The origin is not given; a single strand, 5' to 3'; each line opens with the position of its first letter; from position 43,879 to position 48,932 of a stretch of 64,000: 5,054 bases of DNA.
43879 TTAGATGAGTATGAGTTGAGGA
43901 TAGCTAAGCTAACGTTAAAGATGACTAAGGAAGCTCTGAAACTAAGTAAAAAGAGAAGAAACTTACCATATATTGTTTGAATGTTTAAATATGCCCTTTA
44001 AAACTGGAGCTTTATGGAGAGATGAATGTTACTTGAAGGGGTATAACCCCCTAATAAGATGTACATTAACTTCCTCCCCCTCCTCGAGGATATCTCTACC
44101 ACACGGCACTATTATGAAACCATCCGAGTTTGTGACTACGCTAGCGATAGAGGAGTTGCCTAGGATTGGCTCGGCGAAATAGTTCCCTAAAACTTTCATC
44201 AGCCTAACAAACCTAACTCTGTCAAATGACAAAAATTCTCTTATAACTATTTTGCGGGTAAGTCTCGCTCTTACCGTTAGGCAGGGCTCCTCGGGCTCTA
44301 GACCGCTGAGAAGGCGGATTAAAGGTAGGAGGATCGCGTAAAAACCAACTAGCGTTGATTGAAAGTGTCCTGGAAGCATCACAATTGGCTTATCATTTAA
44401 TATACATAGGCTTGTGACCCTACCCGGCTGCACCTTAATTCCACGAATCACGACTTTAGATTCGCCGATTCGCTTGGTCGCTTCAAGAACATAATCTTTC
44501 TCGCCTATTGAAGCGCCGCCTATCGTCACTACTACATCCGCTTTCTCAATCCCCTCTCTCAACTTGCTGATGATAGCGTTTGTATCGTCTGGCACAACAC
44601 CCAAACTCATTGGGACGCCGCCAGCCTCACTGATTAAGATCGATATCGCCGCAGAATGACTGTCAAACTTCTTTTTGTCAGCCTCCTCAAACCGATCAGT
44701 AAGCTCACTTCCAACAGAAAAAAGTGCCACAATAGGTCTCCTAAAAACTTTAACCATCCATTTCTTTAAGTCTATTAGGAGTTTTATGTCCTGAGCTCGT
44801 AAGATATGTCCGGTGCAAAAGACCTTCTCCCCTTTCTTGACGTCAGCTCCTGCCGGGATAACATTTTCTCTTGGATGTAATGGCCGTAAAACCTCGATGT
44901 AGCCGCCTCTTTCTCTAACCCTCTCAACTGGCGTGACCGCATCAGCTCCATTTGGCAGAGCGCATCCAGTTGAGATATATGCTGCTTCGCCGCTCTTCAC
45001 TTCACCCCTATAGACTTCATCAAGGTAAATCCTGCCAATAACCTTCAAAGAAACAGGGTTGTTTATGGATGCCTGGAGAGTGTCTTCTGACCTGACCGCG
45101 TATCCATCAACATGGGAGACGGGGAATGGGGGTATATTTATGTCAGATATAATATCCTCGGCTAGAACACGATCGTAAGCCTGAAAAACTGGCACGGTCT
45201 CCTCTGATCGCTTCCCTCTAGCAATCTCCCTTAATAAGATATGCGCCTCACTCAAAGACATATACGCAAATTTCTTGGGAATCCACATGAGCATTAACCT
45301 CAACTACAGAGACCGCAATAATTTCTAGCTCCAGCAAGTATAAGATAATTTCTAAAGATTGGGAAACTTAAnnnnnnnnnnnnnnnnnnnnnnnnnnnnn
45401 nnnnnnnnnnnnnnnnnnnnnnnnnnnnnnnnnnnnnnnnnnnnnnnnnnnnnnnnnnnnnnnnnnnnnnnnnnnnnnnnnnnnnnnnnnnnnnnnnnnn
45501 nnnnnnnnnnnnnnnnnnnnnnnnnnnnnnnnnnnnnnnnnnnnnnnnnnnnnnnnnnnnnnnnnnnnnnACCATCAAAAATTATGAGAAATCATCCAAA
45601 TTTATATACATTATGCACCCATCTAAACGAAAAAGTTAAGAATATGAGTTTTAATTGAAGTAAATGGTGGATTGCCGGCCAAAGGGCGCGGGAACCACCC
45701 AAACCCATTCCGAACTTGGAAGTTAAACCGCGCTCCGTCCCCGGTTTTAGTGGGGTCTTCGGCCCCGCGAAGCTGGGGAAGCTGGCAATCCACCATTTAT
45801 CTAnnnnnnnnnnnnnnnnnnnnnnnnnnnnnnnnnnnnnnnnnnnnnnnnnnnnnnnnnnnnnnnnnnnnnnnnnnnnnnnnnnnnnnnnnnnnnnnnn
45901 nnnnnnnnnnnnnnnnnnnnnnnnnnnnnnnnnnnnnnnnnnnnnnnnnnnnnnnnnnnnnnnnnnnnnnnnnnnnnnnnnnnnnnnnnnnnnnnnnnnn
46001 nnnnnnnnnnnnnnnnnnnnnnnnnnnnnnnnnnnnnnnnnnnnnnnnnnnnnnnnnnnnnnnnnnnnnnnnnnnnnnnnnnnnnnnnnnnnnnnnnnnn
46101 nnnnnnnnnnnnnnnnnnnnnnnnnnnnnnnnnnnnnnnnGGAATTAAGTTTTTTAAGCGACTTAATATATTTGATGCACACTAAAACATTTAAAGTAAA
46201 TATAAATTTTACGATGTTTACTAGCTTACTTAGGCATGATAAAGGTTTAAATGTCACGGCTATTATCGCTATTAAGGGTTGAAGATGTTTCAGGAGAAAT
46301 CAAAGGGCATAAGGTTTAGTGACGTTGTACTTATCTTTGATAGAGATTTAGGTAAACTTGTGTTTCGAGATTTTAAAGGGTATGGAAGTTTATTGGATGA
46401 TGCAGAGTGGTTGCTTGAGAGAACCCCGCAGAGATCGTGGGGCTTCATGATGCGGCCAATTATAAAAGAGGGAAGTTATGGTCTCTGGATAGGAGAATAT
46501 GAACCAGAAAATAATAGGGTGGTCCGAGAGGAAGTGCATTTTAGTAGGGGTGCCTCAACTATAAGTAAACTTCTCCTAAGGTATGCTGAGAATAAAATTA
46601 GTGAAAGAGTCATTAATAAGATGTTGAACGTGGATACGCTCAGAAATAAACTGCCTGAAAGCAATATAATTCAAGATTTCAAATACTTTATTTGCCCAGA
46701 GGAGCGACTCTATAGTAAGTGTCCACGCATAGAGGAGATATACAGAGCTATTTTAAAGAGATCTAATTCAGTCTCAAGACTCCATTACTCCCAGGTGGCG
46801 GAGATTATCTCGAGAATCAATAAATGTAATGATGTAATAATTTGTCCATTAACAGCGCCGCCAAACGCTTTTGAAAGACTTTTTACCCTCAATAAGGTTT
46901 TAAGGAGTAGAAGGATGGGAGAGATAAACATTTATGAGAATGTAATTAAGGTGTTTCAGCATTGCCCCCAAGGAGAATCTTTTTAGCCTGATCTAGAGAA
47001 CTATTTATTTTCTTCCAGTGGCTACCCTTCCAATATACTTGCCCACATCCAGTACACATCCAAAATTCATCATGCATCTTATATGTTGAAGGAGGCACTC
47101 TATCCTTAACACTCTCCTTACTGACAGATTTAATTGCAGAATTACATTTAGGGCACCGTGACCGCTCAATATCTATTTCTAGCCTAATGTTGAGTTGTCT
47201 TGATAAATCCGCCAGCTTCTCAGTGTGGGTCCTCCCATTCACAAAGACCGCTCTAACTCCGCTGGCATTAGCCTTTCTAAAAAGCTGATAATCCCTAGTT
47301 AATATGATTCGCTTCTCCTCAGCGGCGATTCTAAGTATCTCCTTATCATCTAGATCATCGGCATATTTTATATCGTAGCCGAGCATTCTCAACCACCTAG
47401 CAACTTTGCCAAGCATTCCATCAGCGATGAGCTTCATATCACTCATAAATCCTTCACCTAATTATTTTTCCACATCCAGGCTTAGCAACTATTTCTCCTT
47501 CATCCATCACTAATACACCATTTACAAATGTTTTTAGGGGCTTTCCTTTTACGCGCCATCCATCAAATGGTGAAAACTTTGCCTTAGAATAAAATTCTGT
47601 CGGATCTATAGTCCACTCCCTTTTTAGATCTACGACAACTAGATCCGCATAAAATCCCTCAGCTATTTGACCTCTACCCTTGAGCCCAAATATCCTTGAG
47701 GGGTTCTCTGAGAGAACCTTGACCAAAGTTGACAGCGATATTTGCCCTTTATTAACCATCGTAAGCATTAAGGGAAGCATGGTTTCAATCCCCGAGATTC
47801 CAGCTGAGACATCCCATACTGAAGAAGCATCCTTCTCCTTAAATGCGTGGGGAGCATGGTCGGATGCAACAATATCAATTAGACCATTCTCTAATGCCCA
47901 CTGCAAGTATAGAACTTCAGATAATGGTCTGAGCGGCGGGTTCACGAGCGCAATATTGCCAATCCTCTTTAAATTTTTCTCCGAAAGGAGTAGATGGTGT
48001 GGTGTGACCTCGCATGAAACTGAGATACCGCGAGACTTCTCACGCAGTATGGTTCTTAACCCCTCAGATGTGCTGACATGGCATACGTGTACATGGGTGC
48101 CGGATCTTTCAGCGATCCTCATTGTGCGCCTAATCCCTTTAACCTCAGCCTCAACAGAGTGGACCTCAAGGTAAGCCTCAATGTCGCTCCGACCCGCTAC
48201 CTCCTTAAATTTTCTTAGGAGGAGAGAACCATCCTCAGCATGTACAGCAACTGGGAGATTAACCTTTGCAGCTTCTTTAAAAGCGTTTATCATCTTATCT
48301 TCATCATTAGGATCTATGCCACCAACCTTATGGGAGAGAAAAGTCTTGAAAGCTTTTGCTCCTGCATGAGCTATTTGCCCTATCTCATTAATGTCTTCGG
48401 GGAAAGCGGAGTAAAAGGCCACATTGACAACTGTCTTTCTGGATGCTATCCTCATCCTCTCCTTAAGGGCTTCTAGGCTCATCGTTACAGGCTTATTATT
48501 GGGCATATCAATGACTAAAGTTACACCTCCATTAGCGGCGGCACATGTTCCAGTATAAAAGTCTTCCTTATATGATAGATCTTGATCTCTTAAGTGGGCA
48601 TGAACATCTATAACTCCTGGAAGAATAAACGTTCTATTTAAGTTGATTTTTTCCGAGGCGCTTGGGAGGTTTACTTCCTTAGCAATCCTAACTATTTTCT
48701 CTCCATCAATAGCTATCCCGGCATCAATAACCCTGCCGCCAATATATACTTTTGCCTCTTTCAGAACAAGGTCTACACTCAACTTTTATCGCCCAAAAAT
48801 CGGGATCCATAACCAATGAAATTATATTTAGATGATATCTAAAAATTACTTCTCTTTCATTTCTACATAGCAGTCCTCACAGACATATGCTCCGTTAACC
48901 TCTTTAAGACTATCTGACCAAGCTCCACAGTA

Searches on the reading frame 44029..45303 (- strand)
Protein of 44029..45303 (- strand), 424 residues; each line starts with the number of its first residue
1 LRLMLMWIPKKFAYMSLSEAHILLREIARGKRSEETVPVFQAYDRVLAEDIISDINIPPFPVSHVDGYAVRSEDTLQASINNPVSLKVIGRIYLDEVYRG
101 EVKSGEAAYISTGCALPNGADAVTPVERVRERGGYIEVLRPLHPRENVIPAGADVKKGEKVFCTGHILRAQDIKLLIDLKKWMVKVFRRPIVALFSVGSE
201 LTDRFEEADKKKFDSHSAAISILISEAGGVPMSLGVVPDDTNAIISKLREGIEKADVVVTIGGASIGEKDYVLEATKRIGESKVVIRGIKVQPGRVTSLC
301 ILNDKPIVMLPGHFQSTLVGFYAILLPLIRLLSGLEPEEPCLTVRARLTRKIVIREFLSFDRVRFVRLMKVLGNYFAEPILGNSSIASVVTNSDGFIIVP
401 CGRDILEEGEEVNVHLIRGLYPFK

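Call 31: search_protein_families(library=pfam, proteins=[window:44029-45303:-], max_evalue=0.000001)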
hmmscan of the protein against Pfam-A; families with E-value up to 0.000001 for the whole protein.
window:44029-45303:- (424 aa): 3 families
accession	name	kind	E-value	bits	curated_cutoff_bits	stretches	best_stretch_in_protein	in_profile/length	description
PF03453.22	MoeA_N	-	5.6e-39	133.8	30.8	1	16-177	2-157/160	MoeA N-terminal region (domain I and II)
PF00994.29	MoCF_biosynth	-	5.9e-24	84.8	26.6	1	194-330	2-143/144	Probable molybdopterin binding domain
PF03454.20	MoeA_C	-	2.1e-08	34.7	22.1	1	362-416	14-71/72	MoeA C-terminal region (domain IV)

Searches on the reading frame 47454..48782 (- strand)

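Call 31: search_protein_families(library=pfam, proteins=[window:47454-48782:-], max_evalue=0.000001)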
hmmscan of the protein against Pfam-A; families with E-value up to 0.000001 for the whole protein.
window:47454-48782:- (442 aa): 2 families
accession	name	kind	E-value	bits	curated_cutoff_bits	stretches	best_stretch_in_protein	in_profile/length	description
PF01979.26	Amidohydro_1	-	1.6e-31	110.3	25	1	52-425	1-345/345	Amidohydrolase family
PF07969.17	Amidohydro_3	-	1.2e-10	41.9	29.7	1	152-425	222-471/472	Amidohydrolase family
